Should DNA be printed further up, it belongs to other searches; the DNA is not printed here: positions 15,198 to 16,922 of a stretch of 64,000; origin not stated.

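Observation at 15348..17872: Cobalamin-type radical SAM enzyme translationally coupled to a type III polyketide synthase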

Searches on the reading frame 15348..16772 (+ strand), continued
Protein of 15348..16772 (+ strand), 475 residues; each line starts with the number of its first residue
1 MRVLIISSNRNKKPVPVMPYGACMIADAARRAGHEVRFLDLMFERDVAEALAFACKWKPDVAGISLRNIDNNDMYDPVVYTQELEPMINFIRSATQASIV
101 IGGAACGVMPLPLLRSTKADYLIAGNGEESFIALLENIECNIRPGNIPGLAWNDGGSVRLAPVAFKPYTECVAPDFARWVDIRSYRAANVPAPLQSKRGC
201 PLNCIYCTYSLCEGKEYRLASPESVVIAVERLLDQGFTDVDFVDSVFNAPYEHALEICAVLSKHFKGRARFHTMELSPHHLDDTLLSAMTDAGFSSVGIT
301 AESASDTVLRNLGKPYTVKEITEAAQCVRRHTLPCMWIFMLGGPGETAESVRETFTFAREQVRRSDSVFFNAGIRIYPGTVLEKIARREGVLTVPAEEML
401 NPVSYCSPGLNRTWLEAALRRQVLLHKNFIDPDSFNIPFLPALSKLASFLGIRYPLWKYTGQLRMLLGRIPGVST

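Call 19: find_encoding_contigs(protein=P0001, flank=3000, max_places=2)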
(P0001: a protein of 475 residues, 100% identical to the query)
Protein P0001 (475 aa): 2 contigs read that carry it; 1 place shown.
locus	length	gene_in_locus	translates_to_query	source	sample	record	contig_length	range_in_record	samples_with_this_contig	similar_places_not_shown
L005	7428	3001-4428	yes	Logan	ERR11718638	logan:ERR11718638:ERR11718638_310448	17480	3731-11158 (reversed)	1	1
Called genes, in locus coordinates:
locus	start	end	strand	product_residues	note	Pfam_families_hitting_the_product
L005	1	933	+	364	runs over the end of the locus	PF00989:PAS (faint), PF00512:HisKA, PF02518:HATPase_c, PF14501:HATPase_c_5 (faint)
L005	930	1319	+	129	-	PF00072:Response_reg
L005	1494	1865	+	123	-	PF00072:Response_reg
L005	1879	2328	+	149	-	PF00072:Response_reg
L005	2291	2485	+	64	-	-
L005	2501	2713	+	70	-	-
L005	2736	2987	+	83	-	-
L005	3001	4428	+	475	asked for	PF02310:B12-binding, PF04055:Radical_SAM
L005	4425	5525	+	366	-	PF00195:Chal_sti_synt_N, PF08392:FAE1_CUT1_RppA, PF02797:Chal_sti_synt_C, PF08541:ACP_syn_III_C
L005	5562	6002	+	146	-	-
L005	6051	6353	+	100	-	PF07238:PilZ (weak)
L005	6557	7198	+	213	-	PF12686:DUF3800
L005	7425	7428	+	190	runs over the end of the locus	PF03602:Cons_hypoth95, PF05175:MTS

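Call 21: find_related_loci(query=A1, collection=genome_contigs, flank=6000)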
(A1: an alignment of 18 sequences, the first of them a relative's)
Query A1 (475 aa) in genome_contigs; peptide patterns used: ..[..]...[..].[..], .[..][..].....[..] (x = any residue, [..] = any of these).
599 stretches matched a pattern (row limit reached: there are more); 575 encode a relative of the query (tblastn E <= 1e-3); the best 80 are kept; 80 distinct loci.
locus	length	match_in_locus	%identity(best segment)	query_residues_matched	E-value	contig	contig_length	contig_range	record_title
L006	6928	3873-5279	53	1-470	6e-169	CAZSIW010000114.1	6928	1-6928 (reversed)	MAG TPA_asm: uncultured Elusimicrobiales bacterium isolate binchicken_co3_602 genome assembly, contig: NODE_35771_length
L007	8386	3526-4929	50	1-467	5e-159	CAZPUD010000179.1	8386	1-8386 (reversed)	MAG TPA_asm: uncultured candidatus Brocadiaceae bacterium isolate SRP093185_co1_14 genome assembly, contig: NODE_6383_le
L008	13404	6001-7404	50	1-467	7e-156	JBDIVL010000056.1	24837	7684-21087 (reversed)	MAG: Candidatus Brocadiaceae bacterium isolate Bin_5 NODE_782_length_24837_cov_8.635573, whole genome shotgun sequence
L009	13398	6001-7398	49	1-464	9e-154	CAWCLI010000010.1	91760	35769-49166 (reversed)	MAG: Nitrospirota bacterium isolate MFD03726.bin.1.47 genome assembly, contig: contig_44776, whole genome shotgun sequen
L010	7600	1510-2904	49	1-464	2e-151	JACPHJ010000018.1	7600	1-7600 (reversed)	MAG: Planctomycetota bacterium isolate NC_groundwater_411_Ag_B-0.1um_42_12 GD18-4_B1_scaffold_177301, whole genome shotg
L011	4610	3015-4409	49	1-464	7e-155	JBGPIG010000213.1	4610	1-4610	MAG: Nitrospirota bacterium isolate OBJ_0618_7090110_34 k141_11046477_length_4610_cov_10.0000, whole genome shotgun sequ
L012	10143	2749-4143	49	1-464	8e-151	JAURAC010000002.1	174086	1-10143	MAG: Candidatus Subterrananammoxibius californiae isolate Bin_309 NODE_2_length_174086_cov_21.119352, whole genome shotg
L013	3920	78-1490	49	1-470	7e-156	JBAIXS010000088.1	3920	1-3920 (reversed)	MAG: Candidatus Sulfobium mesophilum isolate bin_230 c_000016867703, whole genome shotgun sequence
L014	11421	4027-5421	51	1-464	1e-150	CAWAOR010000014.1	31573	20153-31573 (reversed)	MAG: uncultured delta proteobacterium isolate MFD02979.bin.1.141 genome assembly, contig: contig_41298, whole genome sho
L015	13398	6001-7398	48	1-464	3e-150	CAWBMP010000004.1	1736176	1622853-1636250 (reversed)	MAG: Nitrospirota bacterium isolate MFD01476.bin.1.234 genome assembly, contig: contig_6404, whole genome shotgun sequen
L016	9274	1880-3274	49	1-464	2e-149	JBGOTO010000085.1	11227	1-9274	MAG: Nitrospirota bacterium isolate OBJ_0618_7090110_160 k141_11253790_length_11227_cov_14.0077, whole genome shotgun se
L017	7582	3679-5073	48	1-464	6e-149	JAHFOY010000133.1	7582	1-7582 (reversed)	MAG: Planctomycetota bacterium isolate nzgw514 NODE_11738_length_7583_cov_3.220316, whole genome shotgun sequence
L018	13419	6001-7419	48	1-473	3e-148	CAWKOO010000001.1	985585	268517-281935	MAG: Nitrospirota bacterium isolate MFD03726.bin.2.99 genome assembly, contig: contig_54224, whole genome shotgun sequen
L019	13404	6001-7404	48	1-467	1e-147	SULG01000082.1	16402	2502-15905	MAG: Candidatus Jettenia ecosi isolate J2 contig00260, whole genome shotgun sequence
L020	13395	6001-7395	50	1-464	2e-147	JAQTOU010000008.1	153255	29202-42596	MAG: Elusimicrobiales bacterium isolate STB_10 NODE_244_length_153255_cov_7.824572_Sandtown_B, whole genome shotgun sequ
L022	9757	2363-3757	49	1-467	3e-147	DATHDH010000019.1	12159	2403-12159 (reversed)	MAG TPA_asm: Dissulfurispiraceae bacterium isolate SMAG_U12388 k141_237928, whole genome shotgun sequence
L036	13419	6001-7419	48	1-473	4e-145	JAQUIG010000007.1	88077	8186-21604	MAG: Desulfuromonadaceae bacterium isolate STCSWMC_55 NODE_386_length_88077_cov_6.546276_ST_CSWMC, whole genome shotgun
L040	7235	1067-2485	48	1-473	2e-144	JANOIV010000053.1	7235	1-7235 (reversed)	MAG: Desulfobulbaceae bacterium isolate SOY_63_metabat_116 SOY_63_k141_229949, whole genome shotgun sequence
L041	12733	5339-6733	49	1-464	2e-144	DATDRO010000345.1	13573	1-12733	MAG TPA_asm: Nitrospirota bacterium isolate SMAG_U7979 k141_519765, whole genome shotgun sequence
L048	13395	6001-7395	48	1-464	7e-144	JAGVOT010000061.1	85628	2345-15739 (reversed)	MAG: Nitrospirae bacterium isolate DeMMO3_8 c_000000023274, whole genome shotgun sequence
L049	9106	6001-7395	48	1-464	7e-144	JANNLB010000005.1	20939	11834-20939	MAG: Geobacter sp. isolate SOY_38_metabat_25 SOY_38_k141_130555, whole genome shotgun sequence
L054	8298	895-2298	48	1-467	3e-143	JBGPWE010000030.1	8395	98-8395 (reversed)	MAG: bacterium isolate OBJ1_062018_090_71 k141_3241472_length_8395_cov_10.0002, whole genome shotgun sequence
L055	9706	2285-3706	48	1-474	2e-143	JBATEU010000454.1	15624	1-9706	MAG: Candidatus Deferrimicrobium sp. isolate MFD10095_ilm_asm_bin1 k127_856, whole genome shotgun sequence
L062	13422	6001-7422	46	1-475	3e-142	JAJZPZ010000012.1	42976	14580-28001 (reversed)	MAG: Nitrospirae bacterium isolate SKS1.bin28 NODE_1476_length_42976_cov_2.139140, whole genome shotgun sequence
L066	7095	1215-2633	47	1-473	2e-142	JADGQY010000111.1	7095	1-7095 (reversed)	Bacterium isolate Chersky.9_15 contig-100_2589, whole genome shotgun sequence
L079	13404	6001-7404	46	1-467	5e-140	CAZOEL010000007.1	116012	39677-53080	MAG TPA_asm: uncultured Syntrophobacteraceae bacterium isolate binchicken_co269_257 genome assembly, contig: NODE_161_le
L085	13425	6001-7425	47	1-475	2e-139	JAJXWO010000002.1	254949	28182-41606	MAG: Deltaproteobacteria bacterium isolate BP5.bin86 NODE_19_length_254949_cov_1.875745, whole genome shotgun sequence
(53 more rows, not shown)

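Call 24: search_protein_families(library=pfam, proteins=[L010:3035-4024:-, L017:5504-6487:-, L055:4077-5147:+, L062:7907-9361:+, L079:8435-9430:+, L079:9784-10938:+, L085:7340-8248:+, L085:8264-10120:+, L085:10116-11294:+, L054:2945-3970:-], max_evalue=0.001)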
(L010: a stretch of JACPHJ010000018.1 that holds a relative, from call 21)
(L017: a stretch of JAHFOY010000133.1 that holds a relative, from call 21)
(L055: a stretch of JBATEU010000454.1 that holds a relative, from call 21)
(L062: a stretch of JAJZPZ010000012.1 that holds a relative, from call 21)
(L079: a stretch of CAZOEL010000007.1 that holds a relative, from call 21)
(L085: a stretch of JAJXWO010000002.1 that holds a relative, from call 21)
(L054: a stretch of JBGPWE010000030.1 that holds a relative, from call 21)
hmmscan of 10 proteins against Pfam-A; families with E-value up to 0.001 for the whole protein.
L010:3035-4024:- (329 aa): 2 families
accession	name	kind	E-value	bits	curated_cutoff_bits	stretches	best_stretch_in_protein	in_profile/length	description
PF04015.17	DUF362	-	1.9e-44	152.6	24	1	90-293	1-199/200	Domain of unknown function (DUF362)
PF10518.14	TAT_signal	-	6.2e-05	23.2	22.7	1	5-21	1-17/21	TAT (twin-arginine translocation) pathway signal sequence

L017:5504-6487:- (327 aa): 2 families
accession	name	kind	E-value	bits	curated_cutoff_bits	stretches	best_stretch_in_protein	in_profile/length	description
PF04015.17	DUF362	-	7.6e-46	157.1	24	1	88-291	1-199/200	Domain of unknown function (DUF362)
PF10518.14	TAT_signal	-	5.6e-05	23.3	22.7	1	3-19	1-17/21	TAT (twin-arginine translocation) pathway signal sequence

L055:4077-5147:+ (357 aa): 0 families

L062:7907-9361:+ (485 aa): 6 families
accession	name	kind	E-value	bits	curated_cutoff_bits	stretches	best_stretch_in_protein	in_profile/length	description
PF11783.13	Cytochrome_cB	-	9.7e-62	208.3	22.1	1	281-443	1-171/173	Cytochrome c bacterial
PF14522.11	Cytochrome_C7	-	1.5e-11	44.3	24.8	1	201-270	5-66/67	Cytochrome c7 and related cytochrome c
PF22113.1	Mtrc-MtrF_II-IV_dom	-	4.5e-10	39.8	30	1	40-220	26-166/176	Outer membrane cytochrome MtrC/MtrF-like, domains II/IV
PF09699.15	Paired_CXXCH_1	-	1.7e-05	24.8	20.6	0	99-134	8-39/41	Doubled CXXCH motif (Paired_CXXCH_1)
PF13435.11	Cytochrome_C554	-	2.6e-05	25.5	20.8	0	45-131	1-83/84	Cytochrome c554 and c-prime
PF14537.11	Cytochrom_c3_2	-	0.00017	22.4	25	0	103-176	9-64/79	Cytochrome c3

L079:8435-9430:+ (332 aa): 2 families
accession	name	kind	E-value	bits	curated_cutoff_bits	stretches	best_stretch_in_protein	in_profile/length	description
PF01510.30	Amidase_2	-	5.7e-20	72.4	26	1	186-318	2-131/131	N-acetylmuramoyl-L-alanine amidase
PF01476.26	LysM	-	5e-10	39.6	20.9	1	129-172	1-43/43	LysM domain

L079:9784-10938:+ (385 aa): 1 family
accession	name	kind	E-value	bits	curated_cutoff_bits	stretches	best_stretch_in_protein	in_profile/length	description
PF01136.24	Peptidase_U32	-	2.9e-29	102.5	22.4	1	122-365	8-220/233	Peptidase family U32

L085:7340-8248:+ (303 aa): 10 families
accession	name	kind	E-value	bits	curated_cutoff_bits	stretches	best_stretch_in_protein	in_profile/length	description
PF08241.18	Methyltransf_11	-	2.8e-27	95.6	21.2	1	99-193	1-94/95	Methyltransferase domain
PF13489.12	Methyltransf_23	-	8.3e-24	84.6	27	1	92-247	20-161/164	Methyltransferase domain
PF13649.12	Methyltransf_25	-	1.6e-22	80.5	27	1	99-190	2-97/97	Methyltransferase domain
PF13847.12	Methyltransf_31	-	1.1e-19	71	27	1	95-198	4-113/145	Methyltransferase domain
PF08242.18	Methyltransf_12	-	1.7e-16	61.2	30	1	99-192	1-98/98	Methyltransferase domain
PF01209.24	Ubie_methyltran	-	9.3e-12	45.2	20.1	1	85-194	38-152/233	ubiE/COQ5 methyltransferase family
PF02353.26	CMAS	-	0.00011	22.1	27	1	42-209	12-179/273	Mycolic acid cyclopropane synthetase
PF05148.21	Methyltransf_8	-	0.00016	22.1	27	1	152-194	115-156/219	Hypothetical methyltransferase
PF03141.22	Methyltransf_29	-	0.00019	20.6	23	1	90-195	113-218/506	Putative S-adenosyl-L-methionine-dependent methyltransferase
PF07021.18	MetW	-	0.00085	19.4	21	0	91-186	10-102/193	Methionine biosynthesis protein MetW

L085:8264-10120:+ (619 aa): 1 family
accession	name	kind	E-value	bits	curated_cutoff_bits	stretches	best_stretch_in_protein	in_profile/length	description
PF01565.28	FAD_binding_4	-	5.9e-26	91.3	26.4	1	160-292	1-137/139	FAD binding domain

L085:10116-11294:+ (393 aa): 6 families
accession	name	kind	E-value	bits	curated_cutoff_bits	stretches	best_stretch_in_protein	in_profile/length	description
PF07993.18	NAD_binding_4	-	3.1e-41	141.7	20.1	1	18-225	1-231/258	Male sterility protein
PF01370.27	Epimerase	-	3.2e-19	69.7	20.9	1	17-213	2-185/240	NAD dependent epimerase/dehydratase family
PF01073.25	3Beta_HSD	-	1.2e-12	47.9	22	1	17-220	1-200/280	3-beta hydroxysteroid dehydrogenase/isomerase family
PF04321.23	RmlD_sub_bind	-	1.9e-10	40.8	27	1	17-223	4-173/287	RmlD substrate binding domain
PF08659.16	KR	-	0.00017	22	22.6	1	15-78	2-66/180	KR domain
PF16363.11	GDP_Man_Dehyd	-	0.00025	21.1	27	1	18-60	2-43/332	GDP-mannose 4,6 dehydratase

L054:2945-3970:- (341 aa): 0 families

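Call 30: search_solved_structures(query=window:15348-16772:+, max_evalue=0.001, show_alignments=2)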
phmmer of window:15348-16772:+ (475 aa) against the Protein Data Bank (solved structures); distinct sequences matched with E-value up to 0.001: 5.
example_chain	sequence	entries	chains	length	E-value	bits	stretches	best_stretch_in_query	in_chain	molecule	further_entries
6wte_A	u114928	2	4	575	3.5e-24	88.6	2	4-164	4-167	B12-binding domain-containing protein | Tryptophan-C2-methyltransferase containing B12-binding domain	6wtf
6fd2_B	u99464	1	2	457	1.2e-17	67.1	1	195-390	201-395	Putative apramycin biosynthetic oxidoreductase 4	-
9ccb_A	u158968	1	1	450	5.4e-11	45.1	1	99-381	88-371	Radical SAM core domain-containing protein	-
2qgq_A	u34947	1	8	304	6.9e-06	28.3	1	197-360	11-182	Protein TM_1862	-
4jc0_A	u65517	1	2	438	1.2e-05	27.5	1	195-360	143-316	Ribosomal protein S12 methylthiotransferase RimO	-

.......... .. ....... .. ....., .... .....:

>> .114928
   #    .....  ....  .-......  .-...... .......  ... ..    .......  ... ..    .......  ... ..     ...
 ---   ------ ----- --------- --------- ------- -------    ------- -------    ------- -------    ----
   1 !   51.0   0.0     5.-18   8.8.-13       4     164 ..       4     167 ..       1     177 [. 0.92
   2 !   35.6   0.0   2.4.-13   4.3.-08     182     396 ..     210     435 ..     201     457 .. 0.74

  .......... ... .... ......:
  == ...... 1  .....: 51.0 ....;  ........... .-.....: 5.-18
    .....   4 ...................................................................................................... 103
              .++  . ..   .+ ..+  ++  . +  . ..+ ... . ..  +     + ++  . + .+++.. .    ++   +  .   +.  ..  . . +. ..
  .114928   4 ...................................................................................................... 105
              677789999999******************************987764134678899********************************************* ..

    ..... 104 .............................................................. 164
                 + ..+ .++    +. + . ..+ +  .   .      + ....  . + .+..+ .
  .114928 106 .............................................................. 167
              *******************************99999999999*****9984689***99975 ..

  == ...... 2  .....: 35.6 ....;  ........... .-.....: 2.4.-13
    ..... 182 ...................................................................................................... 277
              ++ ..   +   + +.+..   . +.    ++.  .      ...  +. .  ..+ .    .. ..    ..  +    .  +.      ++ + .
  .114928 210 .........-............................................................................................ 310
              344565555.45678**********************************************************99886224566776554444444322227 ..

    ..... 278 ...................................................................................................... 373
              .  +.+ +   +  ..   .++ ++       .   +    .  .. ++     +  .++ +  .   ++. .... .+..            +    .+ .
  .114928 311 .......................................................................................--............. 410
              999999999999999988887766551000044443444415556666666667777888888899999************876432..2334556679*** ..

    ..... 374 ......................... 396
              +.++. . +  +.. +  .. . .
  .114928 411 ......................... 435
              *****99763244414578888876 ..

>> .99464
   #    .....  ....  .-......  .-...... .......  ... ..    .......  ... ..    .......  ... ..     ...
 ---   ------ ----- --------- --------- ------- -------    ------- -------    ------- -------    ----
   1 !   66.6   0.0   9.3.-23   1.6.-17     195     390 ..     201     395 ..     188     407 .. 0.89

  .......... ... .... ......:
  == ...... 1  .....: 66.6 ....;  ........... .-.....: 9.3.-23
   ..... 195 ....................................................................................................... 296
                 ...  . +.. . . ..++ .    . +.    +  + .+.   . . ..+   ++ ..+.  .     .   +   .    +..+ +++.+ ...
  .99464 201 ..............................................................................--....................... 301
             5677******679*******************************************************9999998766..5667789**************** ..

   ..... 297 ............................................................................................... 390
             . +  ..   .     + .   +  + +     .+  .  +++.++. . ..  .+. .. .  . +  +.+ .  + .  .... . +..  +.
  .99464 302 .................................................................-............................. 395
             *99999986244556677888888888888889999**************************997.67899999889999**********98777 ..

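Call 33: search_protein_families(library=pfam, proteins=[L007:2334-2960:+, L019:5610-5978:+, L036:2091-2858:+, L066:7-1215:+, L022:5390-5857:-, L049:5215-5967:+, L055:1548-2285:+, L040:4799-5410:+], max_evalue=0.001)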
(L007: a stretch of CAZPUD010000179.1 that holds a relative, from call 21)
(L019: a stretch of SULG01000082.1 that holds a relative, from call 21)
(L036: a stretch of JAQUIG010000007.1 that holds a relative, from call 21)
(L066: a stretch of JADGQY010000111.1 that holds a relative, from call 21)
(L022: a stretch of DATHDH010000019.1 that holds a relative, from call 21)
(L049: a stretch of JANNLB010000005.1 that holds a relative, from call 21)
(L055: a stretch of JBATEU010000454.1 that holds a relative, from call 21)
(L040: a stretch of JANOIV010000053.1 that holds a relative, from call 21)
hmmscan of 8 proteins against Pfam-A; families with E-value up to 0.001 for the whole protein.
L007:2334-2960:+ (209 aa): 3 families
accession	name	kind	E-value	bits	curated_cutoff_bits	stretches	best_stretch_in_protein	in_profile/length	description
PF03358.20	FMN_red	-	8.6e-12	45.3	24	1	5-136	1-128/152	NADPH-dependent FMN reductase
PF00258.30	Flavodoxin_1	-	2.6e-05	24.9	25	1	9-133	1-131/143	Flavodoxin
PF02525.22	Flavodoxin_2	-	0.00027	21.1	27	1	5-151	1-167/198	Flavodoxin-like fold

L019:5610-5978:+ (123 aa): 2 families
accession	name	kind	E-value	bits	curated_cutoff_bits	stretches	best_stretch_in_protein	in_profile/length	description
PF13473.12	Cupredoxin_1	-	1.3e-11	44.8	27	1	18-122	16-104/104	Cupredoxin-like domain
PF00116.26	COX2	-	3.6e-05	24.1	22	1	51-116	48-113/120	Cytochrome C oxidase subunit II, periplasmic domain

L036:2091-2858:+ (256 aa): 3 families
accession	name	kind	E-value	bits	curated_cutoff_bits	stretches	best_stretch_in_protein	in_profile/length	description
PF13649.12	Methyltransf_25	-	2.1e-10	41.6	27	1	71-161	2-90/97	Methyltransferase domain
PF08241.18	Methyltransf_11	-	8.8e-09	36.3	21.2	1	71-160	1-83/95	Methyltransferase domain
PF08242.18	Methyltransf_12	-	1.5e-06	29.2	30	1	71-160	1-88/98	Methyltransferase domain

L066:7-1215:+ (403 aa): 3 families
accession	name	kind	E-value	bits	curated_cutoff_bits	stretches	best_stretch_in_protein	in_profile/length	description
PF13649.12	Methyltransf_25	-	1.4e-09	38.9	27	1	229-320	2-91/97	Methyltransferase domain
PF08241.18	Methyltransf_11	-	3.5e-09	37.6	21.2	1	229-312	1-77/95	Methyltransferase domain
PF08242.18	Methyltransf_12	-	5.3e-06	27.5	30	1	229-320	1-90/98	Methyltransferase domain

L022:5390-5857:- (155 aa): 1 family
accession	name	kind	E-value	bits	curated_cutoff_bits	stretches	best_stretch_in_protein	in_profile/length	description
PF09917.15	DUF2147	-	1.1e-36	126.2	27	1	27-149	1-112/112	Uncharacterized protein conserved in bacteria (DUF2147)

L049:5215-5967:+ (251 aa): 5 families
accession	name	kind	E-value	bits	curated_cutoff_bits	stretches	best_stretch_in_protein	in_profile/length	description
PF13649.12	Methyltransf_25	-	9.6e-10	39.5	27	1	71-160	2-89/97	Methyltransferase domain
PF08241.18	Methyltransf_11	-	2.5e-08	34.9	21.2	1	71-159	1-82/95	Methyltransferase domain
PF08242.18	Methyltransf_12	-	6.4e-06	27.2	30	1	71-160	1-88/98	Methyltransferase domain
PF01209.24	Ubie_methyltran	-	4.1e-05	23.5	20.1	1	37-139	19-120/233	ubiE/COQ5 methyltransferase family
PF13847.12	Methyltransf_31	-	5.8e-05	23.2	27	1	68-149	5-88/145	Methyltransferase domain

L055:1548-2285:+ (246 aa): 4 families
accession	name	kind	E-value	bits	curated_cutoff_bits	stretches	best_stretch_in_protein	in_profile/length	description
PF13649.12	Methyltransf_25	-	2.1e-10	41.6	27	1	72-164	2-92/97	Methyltransferase domain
PF08241.18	Methyltransf_11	-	7.7e-08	33.3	21.2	1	72-160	1-82/95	Methyltransferase domain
PF08242.18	Methyltransf_12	-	1.5e-07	32.5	30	1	72-163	1-90/98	Methyltransferase domain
PF13847.12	Methyltransf_31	-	0.00014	22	27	1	68-149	4-87/145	Methyltransferase domain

L040:4799-5410:+ (204 aa): 2 families
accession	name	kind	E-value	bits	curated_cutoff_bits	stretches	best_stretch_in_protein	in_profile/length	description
PF03358.20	FMN_red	-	3.2e-10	40.2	24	1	17-151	18-146/152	NADPH-dependent FMN reductase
PF00258.30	Flavodoxin_1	-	1e-05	26.1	25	1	6-128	1-130/143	Flavodoxin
